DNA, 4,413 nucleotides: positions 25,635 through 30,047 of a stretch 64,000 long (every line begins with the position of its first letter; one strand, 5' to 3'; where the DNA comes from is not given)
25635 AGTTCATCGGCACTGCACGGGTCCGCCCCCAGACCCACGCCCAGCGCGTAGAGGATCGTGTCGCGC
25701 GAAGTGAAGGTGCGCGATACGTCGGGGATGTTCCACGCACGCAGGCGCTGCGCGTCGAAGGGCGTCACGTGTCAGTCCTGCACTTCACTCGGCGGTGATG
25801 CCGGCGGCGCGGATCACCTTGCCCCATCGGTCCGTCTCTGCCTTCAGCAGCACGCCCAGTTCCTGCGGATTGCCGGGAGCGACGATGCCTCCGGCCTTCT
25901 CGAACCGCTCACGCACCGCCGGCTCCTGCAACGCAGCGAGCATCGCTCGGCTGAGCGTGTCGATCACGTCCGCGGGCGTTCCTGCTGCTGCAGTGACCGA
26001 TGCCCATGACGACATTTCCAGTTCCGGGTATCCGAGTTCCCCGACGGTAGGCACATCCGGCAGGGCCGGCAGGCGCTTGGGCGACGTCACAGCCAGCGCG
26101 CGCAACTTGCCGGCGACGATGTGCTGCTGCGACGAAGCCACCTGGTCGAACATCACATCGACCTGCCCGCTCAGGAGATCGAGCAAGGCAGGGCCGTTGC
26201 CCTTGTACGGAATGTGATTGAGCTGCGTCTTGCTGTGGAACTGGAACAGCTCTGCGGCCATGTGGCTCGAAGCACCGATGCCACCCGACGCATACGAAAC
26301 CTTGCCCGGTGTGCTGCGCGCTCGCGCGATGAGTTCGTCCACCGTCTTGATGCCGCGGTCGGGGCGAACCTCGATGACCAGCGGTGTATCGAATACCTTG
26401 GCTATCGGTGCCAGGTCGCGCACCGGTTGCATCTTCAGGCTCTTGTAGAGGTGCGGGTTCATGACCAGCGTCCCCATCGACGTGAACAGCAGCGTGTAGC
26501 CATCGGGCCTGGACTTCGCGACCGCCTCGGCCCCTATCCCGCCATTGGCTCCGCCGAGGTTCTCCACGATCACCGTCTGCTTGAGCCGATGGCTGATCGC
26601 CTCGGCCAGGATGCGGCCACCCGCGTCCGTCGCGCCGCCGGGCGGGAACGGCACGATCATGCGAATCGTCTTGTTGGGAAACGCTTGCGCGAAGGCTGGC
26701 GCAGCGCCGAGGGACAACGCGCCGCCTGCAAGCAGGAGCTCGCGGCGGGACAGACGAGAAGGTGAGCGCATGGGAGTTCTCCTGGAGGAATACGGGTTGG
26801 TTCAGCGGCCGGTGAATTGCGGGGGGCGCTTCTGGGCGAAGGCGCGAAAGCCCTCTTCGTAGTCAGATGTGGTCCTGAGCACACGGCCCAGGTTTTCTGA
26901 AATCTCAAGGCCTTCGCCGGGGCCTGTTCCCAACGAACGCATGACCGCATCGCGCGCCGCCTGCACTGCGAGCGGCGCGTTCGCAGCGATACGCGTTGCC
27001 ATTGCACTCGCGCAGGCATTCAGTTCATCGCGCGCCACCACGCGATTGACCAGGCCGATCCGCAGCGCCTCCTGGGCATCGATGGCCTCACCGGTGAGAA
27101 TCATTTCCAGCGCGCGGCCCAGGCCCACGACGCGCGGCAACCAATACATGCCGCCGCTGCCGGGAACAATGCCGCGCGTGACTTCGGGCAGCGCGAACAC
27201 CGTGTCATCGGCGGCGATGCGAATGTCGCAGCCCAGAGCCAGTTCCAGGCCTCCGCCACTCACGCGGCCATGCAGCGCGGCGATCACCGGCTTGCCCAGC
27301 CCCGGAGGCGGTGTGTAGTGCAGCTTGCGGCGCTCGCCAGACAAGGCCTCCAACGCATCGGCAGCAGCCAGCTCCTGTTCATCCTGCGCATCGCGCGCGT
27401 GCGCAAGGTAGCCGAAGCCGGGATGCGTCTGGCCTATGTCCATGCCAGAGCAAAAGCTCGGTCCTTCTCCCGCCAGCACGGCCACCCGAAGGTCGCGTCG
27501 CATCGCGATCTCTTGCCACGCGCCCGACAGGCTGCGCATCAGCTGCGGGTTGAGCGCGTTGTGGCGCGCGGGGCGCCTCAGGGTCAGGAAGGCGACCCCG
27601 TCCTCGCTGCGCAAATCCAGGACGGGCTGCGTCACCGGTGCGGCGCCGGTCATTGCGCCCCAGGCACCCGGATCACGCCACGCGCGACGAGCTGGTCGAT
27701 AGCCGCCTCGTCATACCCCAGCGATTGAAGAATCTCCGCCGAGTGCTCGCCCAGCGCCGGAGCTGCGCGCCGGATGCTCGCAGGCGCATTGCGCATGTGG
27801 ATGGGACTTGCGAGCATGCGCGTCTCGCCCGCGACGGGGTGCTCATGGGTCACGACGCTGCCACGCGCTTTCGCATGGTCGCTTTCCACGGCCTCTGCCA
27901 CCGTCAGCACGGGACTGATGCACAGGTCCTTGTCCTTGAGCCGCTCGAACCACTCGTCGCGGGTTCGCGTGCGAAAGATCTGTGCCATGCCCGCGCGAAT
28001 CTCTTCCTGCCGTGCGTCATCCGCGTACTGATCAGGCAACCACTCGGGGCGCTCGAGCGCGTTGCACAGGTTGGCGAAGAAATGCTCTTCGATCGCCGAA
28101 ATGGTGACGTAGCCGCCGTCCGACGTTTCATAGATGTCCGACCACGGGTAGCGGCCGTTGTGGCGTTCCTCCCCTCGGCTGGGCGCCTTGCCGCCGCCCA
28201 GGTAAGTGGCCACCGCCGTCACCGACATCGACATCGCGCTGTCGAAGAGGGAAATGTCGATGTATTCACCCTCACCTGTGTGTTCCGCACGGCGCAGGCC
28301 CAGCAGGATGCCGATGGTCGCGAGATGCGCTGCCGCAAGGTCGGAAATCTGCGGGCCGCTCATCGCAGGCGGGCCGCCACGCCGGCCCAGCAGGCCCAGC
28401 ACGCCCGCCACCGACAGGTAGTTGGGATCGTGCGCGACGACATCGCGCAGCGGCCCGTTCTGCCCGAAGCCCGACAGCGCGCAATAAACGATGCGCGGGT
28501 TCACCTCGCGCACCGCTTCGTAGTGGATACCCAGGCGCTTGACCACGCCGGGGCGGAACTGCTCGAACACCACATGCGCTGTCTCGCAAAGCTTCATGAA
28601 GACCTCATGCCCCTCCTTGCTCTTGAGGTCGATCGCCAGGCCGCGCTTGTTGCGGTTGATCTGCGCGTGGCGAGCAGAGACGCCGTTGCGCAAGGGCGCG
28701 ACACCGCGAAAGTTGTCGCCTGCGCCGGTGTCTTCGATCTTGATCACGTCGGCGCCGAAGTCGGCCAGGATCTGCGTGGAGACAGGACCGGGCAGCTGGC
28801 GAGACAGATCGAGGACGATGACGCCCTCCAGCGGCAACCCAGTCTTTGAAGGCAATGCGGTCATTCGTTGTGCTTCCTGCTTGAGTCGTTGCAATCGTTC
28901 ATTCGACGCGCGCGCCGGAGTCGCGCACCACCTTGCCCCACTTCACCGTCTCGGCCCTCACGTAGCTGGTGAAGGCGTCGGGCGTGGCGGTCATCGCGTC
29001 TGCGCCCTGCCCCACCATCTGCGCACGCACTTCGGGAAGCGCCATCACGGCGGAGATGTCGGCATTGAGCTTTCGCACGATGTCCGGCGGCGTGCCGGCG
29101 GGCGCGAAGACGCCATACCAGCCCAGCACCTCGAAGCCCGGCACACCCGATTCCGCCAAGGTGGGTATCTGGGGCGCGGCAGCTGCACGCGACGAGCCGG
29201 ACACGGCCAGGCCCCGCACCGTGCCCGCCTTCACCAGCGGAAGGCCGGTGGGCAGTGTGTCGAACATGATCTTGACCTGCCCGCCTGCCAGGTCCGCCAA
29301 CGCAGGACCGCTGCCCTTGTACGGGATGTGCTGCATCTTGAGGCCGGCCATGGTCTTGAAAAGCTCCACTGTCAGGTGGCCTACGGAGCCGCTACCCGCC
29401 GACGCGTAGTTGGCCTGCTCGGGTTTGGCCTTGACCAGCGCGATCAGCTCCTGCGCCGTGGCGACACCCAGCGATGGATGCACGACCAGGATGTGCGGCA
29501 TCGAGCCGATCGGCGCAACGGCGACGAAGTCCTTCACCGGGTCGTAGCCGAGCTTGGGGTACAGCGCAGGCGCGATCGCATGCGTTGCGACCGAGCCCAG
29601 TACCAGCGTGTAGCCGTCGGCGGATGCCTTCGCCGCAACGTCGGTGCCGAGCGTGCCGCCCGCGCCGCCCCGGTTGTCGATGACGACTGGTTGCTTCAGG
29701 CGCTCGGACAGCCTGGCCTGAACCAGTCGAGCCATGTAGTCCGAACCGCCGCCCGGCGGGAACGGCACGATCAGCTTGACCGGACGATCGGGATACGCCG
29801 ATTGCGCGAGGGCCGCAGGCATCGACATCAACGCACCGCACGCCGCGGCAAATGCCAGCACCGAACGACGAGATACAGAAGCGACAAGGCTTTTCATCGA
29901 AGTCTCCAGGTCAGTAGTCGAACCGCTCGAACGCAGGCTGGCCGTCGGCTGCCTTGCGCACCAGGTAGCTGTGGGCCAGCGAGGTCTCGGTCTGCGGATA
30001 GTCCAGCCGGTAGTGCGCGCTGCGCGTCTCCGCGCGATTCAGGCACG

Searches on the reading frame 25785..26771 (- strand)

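Call 62: search_protein_families(library=pfam, proteins=[window:25785-26771:-], max_evalue=0.00001)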
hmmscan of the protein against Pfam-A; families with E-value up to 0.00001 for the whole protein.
window:25785-26771:- (328 aa): 1 family
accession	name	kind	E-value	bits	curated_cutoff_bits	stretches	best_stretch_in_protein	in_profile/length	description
PF03401.19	TctC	-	4.5e-75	253.1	27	1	53-324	3-273/274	Tripartite tricarboxylate transporter family receptor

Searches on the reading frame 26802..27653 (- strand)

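Call 62: search_protein_families(library=pfam, proteins=[window:26802-27653:-], max_evalue=0.00001)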
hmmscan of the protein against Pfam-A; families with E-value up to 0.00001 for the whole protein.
window:26802-27653:- (283 aa): 2 families
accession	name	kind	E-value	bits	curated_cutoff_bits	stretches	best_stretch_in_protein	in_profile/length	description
PF00378.25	ECH_1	-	6.7e-53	180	27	1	17-282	3-250/251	Enoyl-CoA hydratase/isomerase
PF16113.10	ECH_2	-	6.2e-29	102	27.2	1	21-227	2-192/335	Enoyl-CoA hydratase/isomerase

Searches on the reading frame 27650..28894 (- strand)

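Call 62: search_protein_families(library=pfam, proteins=[window:27650-28894:-], max_evalue=0.00001)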
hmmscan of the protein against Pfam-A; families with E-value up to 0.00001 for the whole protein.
window:27650-28894:- (414 aa): 1 family
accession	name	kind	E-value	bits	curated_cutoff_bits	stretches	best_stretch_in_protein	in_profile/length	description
PF02515.22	CoA_transf_3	-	7.8e-113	377.7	23.3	1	22-385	1-366/366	CoA-transferase family III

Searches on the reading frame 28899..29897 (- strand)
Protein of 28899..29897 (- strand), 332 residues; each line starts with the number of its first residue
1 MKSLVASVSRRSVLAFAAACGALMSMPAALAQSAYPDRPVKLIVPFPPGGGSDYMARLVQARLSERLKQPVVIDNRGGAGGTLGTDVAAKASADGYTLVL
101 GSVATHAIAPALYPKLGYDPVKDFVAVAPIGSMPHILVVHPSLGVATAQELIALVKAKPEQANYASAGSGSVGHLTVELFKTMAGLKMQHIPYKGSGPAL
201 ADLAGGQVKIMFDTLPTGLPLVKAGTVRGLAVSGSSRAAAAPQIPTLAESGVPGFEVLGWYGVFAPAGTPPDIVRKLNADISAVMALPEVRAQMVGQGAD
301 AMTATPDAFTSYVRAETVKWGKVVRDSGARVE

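Call 63: search_protein_families(library=pfam, proteins=[window:28899-29897:-], max_evalue=0.00001)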
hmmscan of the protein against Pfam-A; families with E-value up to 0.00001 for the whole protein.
window:28899-29897:- (332 aa): 1 family
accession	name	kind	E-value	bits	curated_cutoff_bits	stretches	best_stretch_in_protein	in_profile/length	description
PF03401.19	TctC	-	1.5e-73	248.1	27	1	56-327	2-272/274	Tripartite tricarboxylate transporter family receptor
